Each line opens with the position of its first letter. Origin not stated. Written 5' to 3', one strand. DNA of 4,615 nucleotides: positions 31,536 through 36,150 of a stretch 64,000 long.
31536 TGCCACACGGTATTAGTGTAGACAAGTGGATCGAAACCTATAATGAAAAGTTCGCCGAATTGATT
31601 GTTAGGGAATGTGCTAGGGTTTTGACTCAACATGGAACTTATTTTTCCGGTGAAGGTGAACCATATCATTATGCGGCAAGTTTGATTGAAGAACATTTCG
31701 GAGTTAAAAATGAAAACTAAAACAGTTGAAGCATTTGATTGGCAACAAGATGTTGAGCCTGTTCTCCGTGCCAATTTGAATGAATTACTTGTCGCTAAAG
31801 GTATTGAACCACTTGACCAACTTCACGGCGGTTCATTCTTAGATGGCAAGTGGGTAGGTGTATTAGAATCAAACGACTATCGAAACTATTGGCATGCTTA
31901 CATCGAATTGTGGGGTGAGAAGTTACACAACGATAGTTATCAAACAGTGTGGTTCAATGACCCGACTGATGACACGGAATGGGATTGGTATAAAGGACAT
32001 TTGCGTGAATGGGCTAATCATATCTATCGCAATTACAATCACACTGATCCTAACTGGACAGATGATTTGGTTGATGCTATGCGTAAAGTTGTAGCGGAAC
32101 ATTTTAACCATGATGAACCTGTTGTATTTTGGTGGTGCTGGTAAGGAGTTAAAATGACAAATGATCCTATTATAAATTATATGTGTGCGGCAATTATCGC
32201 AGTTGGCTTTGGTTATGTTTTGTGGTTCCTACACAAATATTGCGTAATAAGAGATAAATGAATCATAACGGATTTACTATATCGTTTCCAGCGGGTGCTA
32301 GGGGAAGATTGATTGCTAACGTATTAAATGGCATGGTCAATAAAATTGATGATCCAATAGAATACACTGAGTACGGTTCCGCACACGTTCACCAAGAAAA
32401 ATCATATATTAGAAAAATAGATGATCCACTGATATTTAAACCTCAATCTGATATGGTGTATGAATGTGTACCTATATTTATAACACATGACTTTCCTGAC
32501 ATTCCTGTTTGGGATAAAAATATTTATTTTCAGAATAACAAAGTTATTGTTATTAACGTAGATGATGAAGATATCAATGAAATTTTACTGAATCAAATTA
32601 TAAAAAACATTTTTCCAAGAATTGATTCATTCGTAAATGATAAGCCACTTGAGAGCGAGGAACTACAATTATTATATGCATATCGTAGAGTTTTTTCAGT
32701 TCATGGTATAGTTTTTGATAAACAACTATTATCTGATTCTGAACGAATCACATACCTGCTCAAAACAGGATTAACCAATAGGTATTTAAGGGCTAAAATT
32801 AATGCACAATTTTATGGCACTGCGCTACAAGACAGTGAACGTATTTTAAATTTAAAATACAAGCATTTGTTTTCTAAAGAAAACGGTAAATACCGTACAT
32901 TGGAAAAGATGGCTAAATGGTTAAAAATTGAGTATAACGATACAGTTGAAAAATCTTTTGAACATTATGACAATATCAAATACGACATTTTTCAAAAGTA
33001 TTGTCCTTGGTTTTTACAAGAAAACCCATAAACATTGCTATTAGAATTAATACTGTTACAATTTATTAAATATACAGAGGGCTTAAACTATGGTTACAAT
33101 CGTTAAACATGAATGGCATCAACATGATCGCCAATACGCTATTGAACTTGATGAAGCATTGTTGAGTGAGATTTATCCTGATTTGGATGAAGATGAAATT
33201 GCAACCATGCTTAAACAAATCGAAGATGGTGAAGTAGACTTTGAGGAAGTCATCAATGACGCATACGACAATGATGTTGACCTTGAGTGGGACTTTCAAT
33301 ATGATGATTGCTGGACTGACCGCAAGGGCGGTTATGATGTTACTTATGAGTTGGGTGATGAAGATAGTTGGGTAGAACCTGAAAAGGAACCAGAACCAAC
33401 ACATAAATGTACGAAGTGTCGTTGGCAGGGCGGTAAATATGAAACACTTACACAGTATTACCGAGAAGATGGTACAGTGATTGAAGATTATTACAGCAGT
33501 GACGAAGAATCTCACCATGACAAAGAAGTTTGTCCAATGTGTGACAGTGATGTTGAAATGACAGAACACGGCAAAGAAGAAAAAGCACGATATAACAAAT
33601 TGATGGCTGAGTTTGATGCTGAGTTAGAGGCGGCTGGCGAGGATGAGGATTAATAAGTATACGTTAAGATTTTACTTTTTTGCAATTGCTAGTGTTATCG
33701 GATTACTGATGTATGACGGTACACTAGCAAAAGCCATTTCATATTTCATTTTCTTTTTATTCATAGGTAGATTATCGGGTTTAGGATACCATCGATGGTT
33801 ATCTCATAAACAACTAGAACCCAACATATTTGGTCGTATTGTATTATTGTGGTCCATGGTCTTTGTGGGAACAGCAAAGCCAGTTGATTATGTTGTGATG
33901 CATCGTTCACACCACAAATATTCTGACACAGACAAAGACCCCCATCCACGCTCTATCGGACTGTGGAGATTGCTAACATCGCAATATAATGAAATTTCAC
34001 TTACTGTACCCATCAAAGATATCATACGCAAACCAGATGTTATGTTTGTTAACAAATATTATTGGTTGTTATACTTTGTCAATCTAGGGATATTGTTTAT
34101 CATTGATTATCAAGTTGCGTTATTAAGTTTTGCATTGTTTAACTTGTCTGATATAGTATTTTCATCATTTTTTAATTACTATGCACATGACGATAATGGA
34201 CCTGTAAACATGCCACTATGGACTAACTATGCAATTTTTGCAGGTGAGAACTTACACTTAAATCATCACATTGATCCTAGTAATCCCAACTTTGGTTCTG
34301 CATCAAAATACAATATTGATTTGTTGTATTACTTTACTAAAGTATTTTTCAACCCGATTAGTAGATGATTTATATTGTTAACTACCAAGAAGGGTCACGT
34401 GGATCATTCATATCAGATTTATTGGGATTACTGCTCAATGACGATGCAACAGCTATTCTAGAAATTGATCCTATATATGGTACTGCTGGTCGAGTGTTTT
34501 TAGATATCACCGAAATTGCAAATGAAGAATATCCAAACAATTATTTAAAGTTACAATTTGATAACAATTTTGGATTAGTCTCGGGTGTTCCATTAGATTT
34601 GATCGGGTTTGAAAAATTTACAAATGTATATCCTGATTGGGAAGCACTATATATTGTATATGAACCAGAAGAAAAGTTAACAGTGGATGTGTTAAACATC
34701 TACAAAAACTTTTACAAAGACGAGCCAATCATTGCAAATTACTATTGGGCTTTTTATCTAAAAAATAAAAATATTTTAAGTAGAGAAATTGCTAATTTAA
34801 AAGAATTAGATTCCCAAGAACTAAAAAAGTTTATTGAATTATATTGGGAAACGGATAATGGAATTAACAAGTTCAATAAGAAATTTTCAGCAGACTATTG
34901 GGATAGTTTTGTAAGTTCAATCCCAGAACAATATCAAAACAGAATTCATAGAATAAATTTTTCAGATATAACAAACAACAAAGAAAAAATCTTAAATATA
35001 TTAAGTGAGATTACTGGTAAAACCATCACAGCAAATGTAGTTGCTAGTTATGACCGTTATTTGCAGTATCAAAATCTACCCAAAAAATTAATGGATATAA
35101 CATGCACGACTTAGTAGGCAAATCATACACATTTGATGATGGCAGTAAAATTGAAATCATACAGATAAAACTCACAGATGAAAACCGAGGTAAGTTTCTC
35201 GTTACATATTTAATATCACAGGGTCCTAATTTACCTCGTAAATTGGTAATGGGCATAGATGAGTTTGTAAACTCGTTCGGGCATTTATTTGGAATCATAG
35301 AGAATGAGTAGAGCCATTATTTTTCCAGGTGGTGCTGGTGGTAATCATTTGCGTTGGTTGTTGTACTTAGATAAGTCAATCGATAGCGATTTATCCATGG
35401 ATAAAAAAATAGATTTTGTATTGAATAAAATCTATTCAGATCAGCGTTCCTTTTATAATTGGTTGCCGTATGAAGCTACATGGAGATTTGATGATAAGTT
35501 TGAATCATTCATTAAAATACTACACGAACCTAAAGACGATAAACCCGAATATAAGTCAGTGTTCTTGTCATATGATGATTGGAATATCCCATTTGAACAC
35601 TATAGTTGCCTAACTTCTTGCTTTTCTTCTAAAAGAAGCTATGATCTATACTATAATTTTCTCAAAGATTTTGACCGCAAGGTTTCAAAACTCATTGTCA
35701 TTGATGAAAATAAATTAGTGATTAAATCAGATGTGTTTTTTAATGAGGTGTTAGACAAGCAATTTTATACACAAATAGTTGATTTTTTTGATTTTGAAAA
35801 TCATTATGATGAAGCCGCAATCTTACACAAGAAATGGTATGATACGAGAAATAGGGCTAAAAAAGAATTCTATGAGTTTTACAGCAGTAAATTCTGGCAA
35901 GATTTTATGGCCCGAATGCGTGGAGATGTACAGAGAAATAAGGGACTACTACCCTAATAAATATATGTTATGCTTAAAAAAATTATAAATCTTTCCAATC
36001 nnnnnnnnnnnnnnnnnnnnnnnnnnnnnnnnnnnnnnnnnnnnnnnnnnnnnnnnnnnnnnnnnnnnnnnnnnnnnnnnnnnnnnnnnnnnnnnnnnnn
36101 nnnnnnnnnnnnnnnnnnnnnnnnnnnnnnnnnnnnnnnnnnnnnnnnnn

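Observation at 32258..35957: Cluster 1 of a sulfotransferase-fold-like paralog family (A, B, C) with an embedded fatty-acid desaturase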

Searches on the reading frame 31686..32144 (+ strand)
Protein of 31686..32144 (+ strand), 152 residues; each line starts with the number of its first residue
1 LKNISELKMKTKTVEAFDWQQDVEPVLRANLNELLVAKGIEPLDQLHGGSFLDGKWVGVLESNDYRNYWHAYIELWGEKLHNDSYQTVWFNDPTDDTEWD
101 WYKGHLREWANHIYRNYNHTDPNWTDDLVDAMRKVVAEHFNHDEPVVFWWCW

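Call 4: search_protein_families(library=pfam, proteins=[window:31686-32144:+], max_evalue=1)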
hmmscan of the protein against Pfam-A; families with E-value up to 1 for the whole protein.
window:31686-32144:+ (152 aa): 1 family
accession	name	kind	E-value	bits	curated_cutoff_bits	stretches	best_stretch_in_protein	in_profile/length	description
PF20144.5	TIG_SUH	-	0.17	12.6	24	1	70-99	15-42/94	TIG domain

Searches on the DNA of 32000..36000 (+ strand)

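Call 6: search_dna_similar(query=window:32000-36000:+, collection=phages, mode=near, max_rows=20)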
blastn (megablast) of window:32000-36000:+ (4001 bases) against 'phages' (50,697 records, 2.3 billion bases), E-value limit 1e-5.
No match.
